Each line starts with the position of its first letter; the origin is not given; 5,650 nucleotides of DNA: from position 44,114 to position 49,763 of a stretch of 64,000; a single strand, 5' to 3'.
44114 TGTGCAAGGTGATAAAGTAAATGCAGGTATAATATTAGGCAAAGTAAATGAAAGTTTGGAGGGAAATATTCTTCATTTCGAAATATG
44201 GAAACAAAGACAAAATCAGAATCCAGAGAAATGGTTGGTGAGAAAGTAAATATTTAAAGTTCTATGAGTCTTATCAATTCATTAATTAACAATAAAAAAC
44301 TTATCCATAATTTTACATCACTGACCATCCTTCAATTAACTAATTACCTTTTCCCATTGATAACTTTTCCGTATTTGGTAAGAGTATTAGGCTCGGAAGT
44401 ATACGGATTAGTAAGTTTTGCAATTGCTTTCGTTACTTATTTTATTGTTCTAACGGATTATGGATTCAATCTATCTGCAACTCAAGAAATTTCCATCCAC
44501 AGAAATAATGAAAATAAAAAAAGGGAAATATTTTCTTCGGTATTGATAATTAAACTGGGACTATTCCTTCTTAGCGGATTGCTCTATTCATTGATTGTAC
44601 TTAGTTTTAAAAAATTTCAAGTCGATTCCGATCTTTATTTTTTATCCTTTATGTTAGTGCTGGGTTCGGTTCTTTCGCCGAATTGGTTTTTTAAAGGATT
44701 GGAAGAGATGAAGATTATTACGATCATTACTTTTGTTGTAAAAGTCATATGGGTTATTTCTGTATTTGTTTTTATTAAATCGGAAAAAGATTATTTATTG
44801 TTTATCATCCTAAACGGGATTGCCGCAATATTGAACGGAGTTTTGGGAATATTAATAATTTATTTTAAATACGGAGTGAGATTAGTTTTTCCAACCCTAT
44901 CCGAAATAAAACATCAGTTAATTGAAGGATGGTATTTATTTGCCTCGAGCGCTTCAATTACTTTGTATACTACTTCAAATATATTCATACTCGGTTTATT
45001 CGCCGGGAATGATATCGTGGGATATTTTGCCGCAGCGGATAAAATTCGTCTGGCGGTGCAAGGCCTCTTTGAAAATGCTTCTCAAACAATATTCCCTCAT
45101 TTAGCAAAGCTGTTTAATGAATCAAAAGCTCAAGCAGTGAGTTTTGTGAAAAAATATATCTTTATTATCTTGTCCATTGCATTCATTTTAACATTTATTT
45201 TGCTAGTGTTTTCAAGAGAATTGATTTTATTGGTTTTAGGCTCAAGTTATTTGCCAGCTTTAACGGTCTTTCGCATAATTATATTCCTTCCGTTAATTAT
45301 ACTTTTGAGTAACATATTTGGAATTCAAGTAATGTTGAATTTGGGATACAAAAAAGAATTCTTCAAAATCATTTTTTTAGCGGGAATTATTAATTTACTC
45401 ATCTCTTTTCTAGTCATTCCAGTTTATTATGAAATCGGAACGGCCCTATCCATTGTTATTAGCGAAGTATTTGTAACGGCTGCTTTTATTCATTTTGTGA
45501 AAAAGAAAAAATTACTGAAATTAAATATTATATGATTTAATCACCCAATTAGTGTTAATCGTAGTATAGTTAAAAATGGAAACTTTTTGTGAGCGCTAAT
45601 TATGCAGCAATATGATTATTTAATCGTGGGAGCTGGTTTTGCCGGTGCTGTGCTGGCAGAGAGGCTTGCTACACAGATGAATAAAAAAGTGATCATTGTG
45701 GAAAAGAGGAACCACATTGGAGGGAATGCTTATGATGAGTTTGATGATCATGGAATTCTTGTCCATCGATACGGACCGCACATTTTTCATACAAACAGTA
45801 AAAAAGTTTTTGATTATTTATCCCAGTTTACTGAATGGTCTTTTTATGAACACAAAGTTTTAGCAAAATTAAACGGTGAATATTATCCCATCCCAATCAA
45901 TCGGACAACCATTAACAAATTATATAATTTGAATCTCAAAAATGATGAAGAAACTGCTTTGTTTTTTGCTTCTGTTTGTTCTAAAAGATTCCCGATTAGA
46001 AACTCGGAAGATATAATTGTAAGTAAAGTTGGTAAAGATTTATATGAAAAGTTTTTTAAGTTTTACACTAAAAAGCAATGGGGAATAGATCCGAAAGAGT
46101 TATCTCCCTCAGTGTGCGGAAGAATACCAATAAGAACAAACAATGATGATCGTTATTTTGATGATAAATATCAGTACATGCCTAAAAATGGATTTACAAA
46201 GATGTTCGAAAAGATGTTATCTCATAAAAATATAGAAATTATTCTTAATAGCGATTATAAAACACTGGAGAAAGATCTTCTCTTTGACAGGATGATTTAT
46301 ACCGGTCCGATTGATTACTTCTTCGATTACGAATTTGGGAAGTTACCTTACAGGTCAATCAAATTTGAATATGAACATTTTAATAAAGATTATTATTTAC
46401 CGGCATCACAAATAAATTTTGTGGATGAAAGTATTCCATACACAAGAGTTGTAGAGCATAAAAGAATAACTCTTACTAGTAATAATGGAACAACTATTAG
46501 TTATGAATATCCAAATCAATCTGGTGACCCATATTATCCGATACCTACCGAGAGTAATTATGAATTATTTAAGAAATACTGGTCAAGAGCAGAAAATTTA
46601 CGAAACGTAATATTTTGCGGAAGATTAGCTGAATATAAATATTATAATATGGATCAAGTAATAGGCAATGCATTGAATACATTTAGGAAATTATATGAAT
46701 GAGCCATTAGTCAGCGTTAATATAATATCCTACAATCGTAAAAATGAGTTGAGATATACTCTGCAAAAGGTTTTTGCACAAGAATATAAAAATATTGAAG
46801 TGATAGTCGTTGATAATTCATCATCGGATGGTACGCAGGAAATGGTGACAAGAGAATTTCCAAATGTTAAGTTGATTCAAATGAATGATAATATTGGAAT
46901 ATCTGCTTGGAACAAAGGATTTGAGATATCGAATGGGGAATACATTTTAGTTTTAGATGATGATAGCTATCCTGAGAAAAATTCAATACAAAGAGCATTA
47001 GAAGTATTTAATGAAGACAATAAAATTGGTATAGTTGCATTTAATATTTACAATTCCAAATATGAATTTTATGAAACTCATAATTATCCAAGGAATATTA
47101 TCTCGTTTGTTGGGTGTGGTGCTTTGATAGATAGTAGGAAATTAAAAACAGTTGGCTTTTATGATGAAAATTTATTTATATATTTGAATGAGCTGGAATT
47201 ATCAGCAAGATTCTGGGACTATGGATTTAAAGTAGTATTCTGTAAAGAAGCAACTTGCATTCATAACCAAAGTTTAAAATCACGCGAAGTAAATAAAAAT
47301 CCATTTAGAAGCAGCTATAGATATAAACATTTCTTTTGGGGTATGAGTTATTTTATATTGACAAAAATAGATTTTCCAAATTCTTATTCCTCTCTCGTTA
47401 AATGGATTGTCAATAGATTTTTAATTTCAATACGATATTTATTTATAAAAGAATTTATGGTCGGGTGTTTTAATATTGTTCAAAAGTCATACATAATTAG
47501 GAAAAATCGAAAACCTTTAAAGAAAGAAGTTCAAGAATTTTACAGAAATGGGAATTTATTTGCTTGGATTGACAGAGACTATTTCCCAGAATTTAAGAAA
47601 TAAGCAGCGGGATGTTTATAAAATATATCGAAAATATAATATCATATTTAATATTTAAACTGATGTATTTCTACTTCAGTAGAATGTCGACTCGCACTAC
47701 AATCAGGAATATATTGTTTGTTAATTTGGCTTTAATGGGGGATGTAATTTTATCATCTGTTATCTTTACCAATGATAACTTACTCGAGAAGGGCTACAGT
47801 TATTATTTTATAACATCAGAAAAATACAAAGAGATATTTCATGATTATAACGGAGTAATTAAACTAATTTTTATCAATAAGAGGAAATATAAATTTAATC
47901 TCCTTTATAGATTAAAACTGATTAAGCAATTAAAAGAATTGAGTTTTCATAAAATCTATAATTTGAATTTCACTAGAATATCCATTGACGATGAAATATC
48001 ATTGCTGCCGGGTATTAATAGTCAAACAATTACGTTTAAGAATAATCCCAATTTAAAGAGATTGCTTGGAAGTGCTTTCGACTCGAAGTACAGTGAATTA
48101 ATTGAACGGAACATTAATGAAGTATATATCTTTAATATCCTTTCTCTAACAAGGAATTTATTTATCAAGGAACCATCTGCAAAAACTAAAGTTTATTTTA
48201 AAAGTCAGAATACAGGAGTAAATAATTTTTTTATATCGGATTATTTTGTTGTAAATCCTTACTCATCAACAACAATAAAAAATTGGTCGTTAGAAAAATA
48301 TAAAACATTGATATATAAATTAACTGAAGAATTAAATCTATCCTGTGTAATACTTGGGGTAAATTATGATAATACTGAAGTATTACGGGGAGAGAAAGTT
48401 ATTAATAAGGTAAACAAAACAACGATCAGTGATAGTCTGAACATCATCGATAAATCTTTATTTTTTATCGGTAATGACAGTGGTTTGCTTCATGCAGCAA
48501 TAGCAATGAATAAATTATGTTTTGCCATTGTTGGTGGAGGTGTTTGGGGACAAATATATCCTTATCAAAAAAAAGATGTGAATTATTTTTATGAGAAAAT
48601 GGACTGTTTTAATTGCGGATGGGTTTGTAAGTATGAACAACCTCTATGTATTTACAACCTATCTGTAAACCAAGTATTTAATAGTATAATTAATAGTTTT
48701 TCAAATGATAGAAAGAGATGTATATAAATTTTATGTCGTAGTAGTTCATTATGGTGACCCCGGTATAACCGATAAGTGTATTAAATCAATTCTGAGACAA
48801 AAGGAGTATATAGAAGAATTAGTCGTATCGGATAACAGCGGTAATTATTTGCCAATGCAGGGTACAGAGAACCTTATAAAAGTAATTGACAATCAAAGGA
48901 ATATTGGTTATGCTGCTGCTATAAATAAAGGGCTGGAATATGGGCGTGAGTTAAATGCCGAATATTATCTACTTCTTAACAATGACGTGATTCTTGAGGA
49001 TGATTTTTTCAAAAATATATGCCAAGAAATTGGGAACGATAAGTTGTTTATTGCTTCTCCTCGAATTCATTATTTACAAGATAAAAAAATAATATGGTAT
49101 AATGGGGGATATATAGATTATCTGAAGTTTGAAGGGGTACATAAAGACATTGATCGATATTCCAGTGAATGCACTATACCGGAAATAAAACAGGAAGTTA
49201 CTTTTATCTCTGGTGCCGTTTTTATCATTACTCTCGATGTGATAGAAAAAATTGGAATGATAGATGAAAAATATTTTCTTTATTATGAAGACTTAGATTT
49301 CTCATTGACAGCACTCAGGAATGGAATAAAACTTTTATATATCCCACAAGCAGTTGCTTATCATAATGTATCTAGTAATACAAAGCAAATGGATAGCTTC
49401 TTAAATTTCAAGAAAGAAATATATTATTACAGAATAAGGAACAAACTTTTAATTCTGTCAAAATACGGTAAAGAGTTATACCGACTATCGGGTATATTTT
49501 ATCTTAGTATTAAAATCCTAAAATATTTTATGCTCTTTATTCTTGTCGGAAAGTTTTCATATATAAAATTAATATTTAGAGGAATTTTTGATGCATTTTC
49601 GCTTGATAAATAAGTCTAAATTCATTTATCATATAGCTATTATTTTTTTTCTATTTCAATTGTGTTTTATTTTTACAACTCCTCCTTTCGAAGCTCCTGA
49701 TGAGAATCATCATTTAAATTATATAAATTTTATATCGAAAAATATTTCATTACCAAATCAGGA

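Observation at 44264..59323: Glycan-assembly operon running without a break into a giant PorU/gingipain-like C25 peptidase and a trailing beta-barrel: candidate self-contained surface-anchoring module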

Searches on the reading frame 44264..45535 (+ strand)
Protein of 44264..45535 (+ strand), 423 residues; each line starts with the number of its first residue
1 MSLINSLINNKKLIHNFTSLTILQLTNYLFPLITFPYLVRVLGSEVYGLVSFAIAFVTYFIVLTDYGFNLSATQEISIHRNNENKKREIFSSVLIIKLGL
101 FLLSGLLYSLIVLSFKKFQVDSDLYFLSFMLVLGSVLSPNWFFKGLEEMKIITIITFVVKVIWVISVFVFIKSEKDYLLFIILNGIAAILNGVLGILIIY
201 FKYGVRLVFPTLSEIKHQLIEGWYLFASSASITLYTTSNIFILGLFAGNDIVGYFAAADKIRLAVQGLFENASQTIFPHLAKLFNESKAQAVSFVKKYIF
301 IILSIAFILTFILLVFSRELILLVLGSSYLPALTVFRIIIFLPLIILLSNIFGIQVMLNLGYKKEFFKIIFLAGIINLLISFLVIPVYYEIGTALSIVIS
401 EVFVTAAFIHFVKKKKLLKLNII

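Call 3: search_protein_families(library=pfam, proteins=[window:44264-45535:+], max_evalue=0.01)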
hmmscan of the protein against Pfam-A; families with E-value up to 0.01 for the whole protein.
window:44264-45535:+ (423 aa): 2 families
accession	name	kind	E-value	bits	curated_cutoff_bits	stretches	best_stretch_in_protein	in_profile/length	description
PF01943.22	Polysacc_synt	-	1.1e-55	189.5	28.2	1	15-283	3-273/274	Polysaccharide biosynthesis protein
PF13440.11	Polysacc_synt_3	-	1.5e-13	51.1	23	1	38-332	2-291/293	Polysaccharide biosynthesis protein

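Call 4: search_protein_families(library=ncbifam, proteins=[window:44264-45535:+], max_evalue=0.01)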
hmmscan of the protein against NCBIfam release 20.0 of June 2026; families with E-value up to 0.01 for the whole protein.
window:44264-45535:+ (423 aa): 0 families

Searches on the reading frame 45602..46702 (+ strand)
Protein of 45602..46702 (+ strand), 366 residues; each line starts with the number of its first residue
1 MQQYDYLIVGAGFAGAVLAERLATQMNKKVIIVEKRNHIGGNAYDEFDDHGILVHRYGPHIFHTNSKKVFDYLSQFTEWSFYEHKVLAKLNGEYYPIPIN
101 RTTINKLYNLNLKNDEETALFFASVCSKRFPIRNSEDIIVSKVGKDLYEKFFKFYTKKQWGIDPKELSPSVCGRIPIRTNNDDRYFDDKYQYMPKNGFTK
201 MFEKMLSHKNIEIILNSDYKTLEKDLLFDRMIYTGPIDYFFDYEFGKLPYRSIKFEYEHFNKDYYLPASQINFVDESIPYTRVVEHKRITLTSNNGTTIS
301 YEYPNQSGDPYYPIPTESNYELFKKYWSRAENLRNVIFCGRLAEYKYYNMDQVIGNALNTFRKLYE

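Call 3: search_protein_families(library=pfam, proteins=[window:45602-46702:+], max_evalue=0.01)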
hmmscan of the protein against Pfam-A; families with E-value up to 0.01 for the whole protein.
window:45602-46702:+ (366 aa): 10 families
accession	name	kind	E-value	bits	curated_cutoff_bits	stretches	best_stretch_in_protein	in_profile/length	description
PF03275.19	GLF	-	1.1e-71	241.3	26.3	1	150-347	1-203/203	UDP-galactopyranose mutase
PF13450.12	NAD_binding_8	-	8.6e-20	71.2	21.9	1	8-76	1-68/68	NAD(P)-binding Rossmann-like domain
PF00070.33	Pyr_redox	-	2.2e-05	25.3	22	1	7-46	3-40/82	Pyridine nucleotide-disulphide oxidoreductase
PF01593.30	Amino_oxidase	-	4e-05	23.5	19.8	1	14-76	2-61/443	Flavin containing amine oxidoreductase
PF12831.13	FAD_oxidored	-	4.2e-05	23.5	27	1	5-43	1-38/416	FAD dependent oxidoreductase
PF07992.20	Pyr_redox_2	-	8.5e-05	22.6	26.1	1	4-39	1-36/291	Pyridine nucleotide-disulphide oxidoreductase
PF13454.12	NAD_binding_9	-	0.00011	22.6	21.8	1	8-54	2-51/155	FAD-NAD(P)-binding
PF01266.30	DAO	-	0.00014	21.9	27.9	1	5-42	1-38/353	FAD dependent oxidoreductase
PF00890.30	FAD_binding_2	-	0.0012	18.6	20.4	1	5-42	1-37/414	FAD binding domain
PF01946.23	Thi4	-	0.004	16.9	26.2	1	4-43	18-57/235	Thi4 family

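Call 4: search_protein_families(library=ncbifam, proteins=[window:45602-46702:+], max_evalue=0.01)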
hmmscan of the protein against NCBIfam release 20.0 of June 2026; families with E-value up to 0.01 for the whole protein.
window:45602-46702:+ (366 aa): 39 families (the best 25 are shown)
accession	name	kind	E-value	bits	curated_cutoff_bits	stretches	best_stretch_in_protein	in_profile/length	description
TIGR00031.1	UDP-GALP_mutase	equivalog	1.2e-115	386.5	303.75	1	3-364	1-376/378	UDP-galactopyranose mutase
NF005547.0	PRK07208.1-3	equivalog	1.7e-20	73.2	380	1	5-225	6-236/465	hypothetical protein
NF005546.0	PRK07208.1-2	equivalog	2e-16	59.7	418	2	95-170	129-202/527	hypothetical protein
NF005548.0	PRK07208.1-4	equivalog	8.6e-16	57.6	389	1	5-168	5-167/488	hypothetical protein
NF005545.0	PRK07208.1-1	equivalog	3.7e-13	48.7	451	1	3-169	7-172/504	hypothetical protein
NF005560.0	PRK07233.1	equivalog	1.2e-09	37.6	252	1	7-216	4-219/435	hypothetical protein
NF002550.0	PRK02106.1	subfamily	1.3e-07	30.5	605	1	2-35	4-37/563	choline dehydrogenase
TIGR00562.1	proto_IX_ox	equivalog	3.4e-06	25.9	97.85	1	5-154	4-159/470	protoporphyrinogen oxidase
TIGR01813.1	flavo_cyto_c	subfamily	9.2e-06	24.6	285.45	1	7-43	3-39/444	flavocytochrome c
NF008519.0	PRK11445.1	equivalog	2.8e-05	23.5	303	1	1-45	1-43/355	FAD-binding protein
NF005549.0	PRK07208.1-5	equivalog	3e-05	22.7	587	1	107-169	139-201/534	hypothetical protein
NF003585.0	PRK05249.1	equivalog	5.4e-05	22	465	1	2-43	5-45/464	Si-specific NAD(P)(+) transhydrogenase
NF004992.0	PRK06370.1-4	equivalog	7.2e-05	21.4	629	1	2-42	3-41/459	FAD-containing oxidoreductase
TIGR04542.1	GMC_mycofac_2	equivalog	0.00014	21.1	400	1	5-37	1-33/425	mycofactocin system GMC family oxidoreductase MftG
TIGR03970.1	mycofact_MftG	equivalog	0.00018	20.6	387.45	1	5-35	2-32/487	mycofactocin dehydrogenase MftG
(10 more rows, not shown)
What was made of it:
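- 45602..46702 (+): UDP-galactopyranose mutase (Glf). TIGR00031 386.5 bits against a cut-off of 303.75 (call 4).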

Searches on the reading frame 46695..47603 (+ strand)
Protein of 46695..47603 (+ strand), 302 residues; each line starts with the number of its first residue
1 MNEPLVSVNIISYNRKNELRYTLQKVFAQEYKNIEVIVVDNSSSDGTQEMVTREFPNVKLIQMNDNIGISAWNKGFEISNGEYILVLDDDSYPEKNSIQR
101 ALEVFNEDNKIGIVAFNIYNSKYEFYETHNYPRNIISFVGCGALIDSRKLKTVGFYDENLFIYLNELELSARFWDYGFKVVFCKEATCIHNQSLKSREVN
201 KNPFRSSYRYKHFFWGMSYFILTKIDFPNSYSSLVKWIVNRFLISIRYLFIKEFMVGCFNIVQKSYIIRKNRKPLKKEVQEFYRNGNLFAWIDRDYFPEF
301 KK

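Call 3: search_protein_families(library=pfam, proteins=[window:46695-47603:+], max_evalue=0.01)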
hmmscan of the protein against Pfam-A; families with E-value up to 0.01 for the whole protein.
window:46695-47603:+ (302 aa): 5 families
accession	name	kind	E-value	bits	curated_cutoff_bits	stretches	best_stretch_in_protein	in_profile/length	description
PF00535.33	Glycos_transf_2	-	5.2e-28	98.5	23.3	1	7-134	1-131/168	Glycosyl transferase family 2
PF13641.12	Glyco_tranf_2_3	-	1.2e-13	52.1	27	1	6-117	3-122/230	Glycosyltransferase like family 2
PF10111.15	Glyco_tranf_2_2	-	1.4e-05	25.2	27.3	1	12-105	5-106/276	Glycosyltransferase like family 2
PF13632.12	Glyco_trans_2_3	-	5.6e-05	23.5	27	1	83-196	1-128/198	Glycosyl transferase family group 2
PF13704.12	Glyco_tranf_2_4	-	0.0033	18.3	27.5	0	33-88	16-79/98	Glycosyl transferase family 2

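Call 4: search_protein_families(library=ncbifam, proteins=[window:46695-47603:+], max_evalue=0.01)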
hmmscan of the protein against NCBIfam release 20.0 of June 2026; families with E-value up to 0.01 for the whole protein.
window:46695-47603:+ (302 aa): 26 families (the best 25 are shown)
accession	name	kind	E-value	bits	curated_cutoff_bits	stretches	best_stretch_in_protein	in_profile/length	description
NF041875.1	EPS_EpsD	equivalog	1.2e-19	70.9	370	1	6-109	1-108/325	exopolysaccharide biosynthesis glycosyltransferase EpsD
TIGR01556.1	rhamnosyltran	subfamily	4e-15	55.7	200.55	2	26-117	13-111/281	rhamnosyltransferase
TIGR03937.1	PgaC_IcaA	equivalog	8.9e-15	54.5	422.3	1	3-117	44-162/407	poly-beta-1,6-N-acetyl-D-glucosamine synthase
NF047683.1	TeichurnBiosyTuaG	equivalog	2.3e-13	50.3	400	1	2-110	4-116/252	teichuronic acid biosynthesis protein TuaG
NF038299.1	EPS_HpsN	equivalog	4.2e-13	49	425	1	4-121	1-122/317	hormogonium polysaccharide biosynthesis glycosyltransferase HpsN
NF007482.0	PRK10073.1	equivalog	9.7e-13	47.8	423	1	3-113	5-117/334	glycosyltransferase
NF038302.1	EPS_HpsE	equivalog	1.3e-12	47.3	300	1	7-131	4-136/307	hormogonium polysaccharide biosynthesis glycosyltransferase HpsE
NF050113.1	gal_furan_GlfT1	equivalog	1.9e-11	43.8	330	1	9-114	4-113/290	galactofuranosyltransferase GlfT1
NF050050.1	ProtGlycPglI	equivalog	5.2e-11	42.5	500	1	4-103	2-106/306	GalNAc(5)-diNAcBac-PP-undecaprenol beta-1,3-glucosyltransferase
TIGR03111.1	glyc2_xrt_Gpos1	hypoth_equivalog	3e-10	39.5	363.95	1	4-130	49-181/439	TIGR03111 family XrtG-associated glycosyltransferase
NF053739.1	GlytfEpsEBac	equivalog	8.5e-10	38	450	1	4-114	1-116/265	glycosyltransferase EpsE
NF041394.1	GtaseAglG_Halo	equivalog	8.6e-10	38.4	440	1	6-113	3-115/304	glucosyl-dolichyl phosphate glucuronosyltransferase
TIGR04283.1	glyco_like_mftF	equivalog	1.2e-09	38.1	182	1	7-121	2-114/221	TIGR04283 family arsenosugar biosynthesis glycosyltransferase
TIGR03965.1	mycofact_glyco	equivalog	5.1e-09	35.5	280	1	4-116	74-189/467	mycofactocin biosynthesis glycosyltransferase MftF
NF007453.0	PRK10018.1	equivalog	1.7e-08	34.5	382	1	2-101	4-107/280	colanic acid biosynthesis glycosyltransferase WcaA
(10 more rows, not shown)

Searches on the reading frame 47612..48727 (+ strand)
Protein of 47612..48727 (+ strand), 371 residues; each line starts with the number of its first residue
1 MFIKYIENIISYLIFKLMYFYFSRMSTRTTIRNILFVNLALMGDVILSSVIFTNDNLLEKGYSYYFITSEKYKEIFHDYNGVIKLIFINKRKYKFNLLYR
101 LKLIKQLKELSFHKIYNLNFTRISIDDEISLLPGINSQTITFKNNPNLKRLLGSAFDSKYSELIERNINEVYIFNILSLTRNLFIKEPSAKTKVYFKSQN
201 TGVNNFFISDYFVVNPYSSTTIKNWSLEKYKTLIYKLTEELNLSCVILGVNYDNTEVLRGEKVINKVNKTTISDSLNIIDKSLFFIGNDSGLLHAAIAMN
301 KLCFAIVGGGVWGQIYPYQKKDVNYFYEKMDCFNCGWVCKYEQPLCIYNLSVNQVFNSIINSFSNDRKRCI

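Call 3: search_protein_families(library=pfam, proteins=[window:47612-48727:+], max_evalue=0.01)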
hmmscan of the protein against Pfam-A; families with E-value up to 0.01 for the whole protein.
window:47612-48727:+ (371 aa): 1 family
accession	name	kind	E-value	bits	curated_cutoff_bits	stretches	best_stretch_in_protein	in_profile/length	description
PF01075.23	Glyco_transf_9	-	3.1e-09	37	22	1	207-326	103-228/247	Glycosyltransferase family 9 (heptosyltransferase)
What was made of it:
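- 47612..48727 (+): GT9-like (heptosyltransferase-family) glycosyltransferase. Pfam Glyco_transf_9, 37 bits against a cut-off of 22 (call 3).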

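Call 4: search_protein_families(library=ncbifam, proteins=[window:47612-48727:+], max_evalue=0.01)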
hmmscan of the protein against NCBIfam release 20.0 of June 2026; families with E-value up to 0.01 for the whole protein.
window:47612-48727:+ (371 aa): 4 families
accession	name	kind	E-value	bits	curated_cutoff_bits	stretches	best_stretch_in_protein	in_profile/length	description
TIGR02195.1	heptsyl_trn_II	equivalog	6.3e-12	45.3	134.6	1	221-359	187-334/339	lipopolysaccharide heptosyltransferase II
TIGR02193.1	heptsyl_trn_I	equivalog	1.2e-10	41.2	185.3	1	203-323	179-297/320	lipopolysaccharide heptosyltransferase I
NF007742.0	PRK10422.1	equivalog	7.3e-06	25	467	1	30-319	4-300/352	lipopolysaccharide core heptosyltransferase RfaQ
TIGR02201.1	heptsyl_trn_III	equivalog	1.5e-05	24.2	170.2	1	209-322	181-301/344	putative lipopolysaccharide heptosyltransferase III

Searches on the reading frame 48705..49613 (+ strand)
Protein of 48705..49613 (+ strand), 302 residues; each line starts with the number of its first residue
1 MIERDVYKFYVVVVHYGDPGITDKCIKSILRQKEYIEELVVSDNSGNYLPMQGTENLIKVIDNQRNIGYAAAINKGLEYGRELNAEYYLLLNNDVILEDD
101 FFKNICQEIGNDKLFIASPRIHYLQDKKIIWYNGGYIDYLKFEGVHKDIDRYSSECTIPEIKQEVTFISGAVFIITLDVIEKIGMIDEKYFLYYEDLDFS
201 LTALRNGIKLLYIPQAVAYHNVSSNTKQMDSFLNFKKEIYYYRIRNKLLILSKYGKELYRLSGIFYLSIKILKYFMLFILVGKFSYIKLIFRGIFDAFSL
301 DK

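Call 3: search_protein_families(library=pfam, proteins=[window:48705-49613:+], max_evalue=0.01)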
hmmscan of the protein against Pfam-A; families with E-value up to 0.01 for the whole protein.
window:48705-49613:+ (302 aa): 3 families
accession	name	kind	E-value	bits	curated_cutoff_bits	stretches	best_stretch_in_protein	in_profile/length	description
PF00535.33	Glycos_transf_2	-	8.1e-11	42.6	23.3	1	11-142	2-132/168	Glycosyl transferase family 2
PF13632.12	Glyco_trans_2_3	-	4.6e-09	36.8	27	1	89-280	3-185/198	Glycosyl transferase family group 2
PF13641.12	Glyco_tranf_2_3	-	7.2e-09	36.4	27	1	9-223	3-214/230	Glycosyltransferase like family 2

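Call 4: search_protein_families(library=ncbifam, proteins=[window:48705-49613:+], max_evalue=0.01)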
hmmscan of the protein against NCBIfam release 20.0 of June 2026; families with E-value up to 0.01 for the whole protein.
window:48705-49613:+ (302 aa): 4 families
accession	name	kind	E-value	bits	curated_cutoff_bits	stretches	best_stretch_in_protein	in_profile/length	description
TIGR01556.1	rhamnosyltran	subfamily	3e-22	79.1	200.55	1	24-296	12-280/281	rhamnosyltransferase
TIGR03965.1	mycofact_glyco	equivalog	4.2e-10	39.1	280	1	23-222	90-282/467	mycofactocin biosynthesis glycosyltransferase MftF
TIGR03937.1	PgaC_IcaA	equivalog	1.6e-05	24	422.3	1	23-219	61-249/407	poly-beta-1,6-N-acetyl-D-glucosamine synthase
NF041875.1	EPS_EpsD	equivalog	8e-05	22.2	370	1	35-233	30-217/325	exopolysaccharide biosynthesis glycosyltransferase EpsD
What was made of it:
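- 48705..49613 (+): GT2 glycosyltransferase, rhamnosyltransferase-like. Calls 3 and 4.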
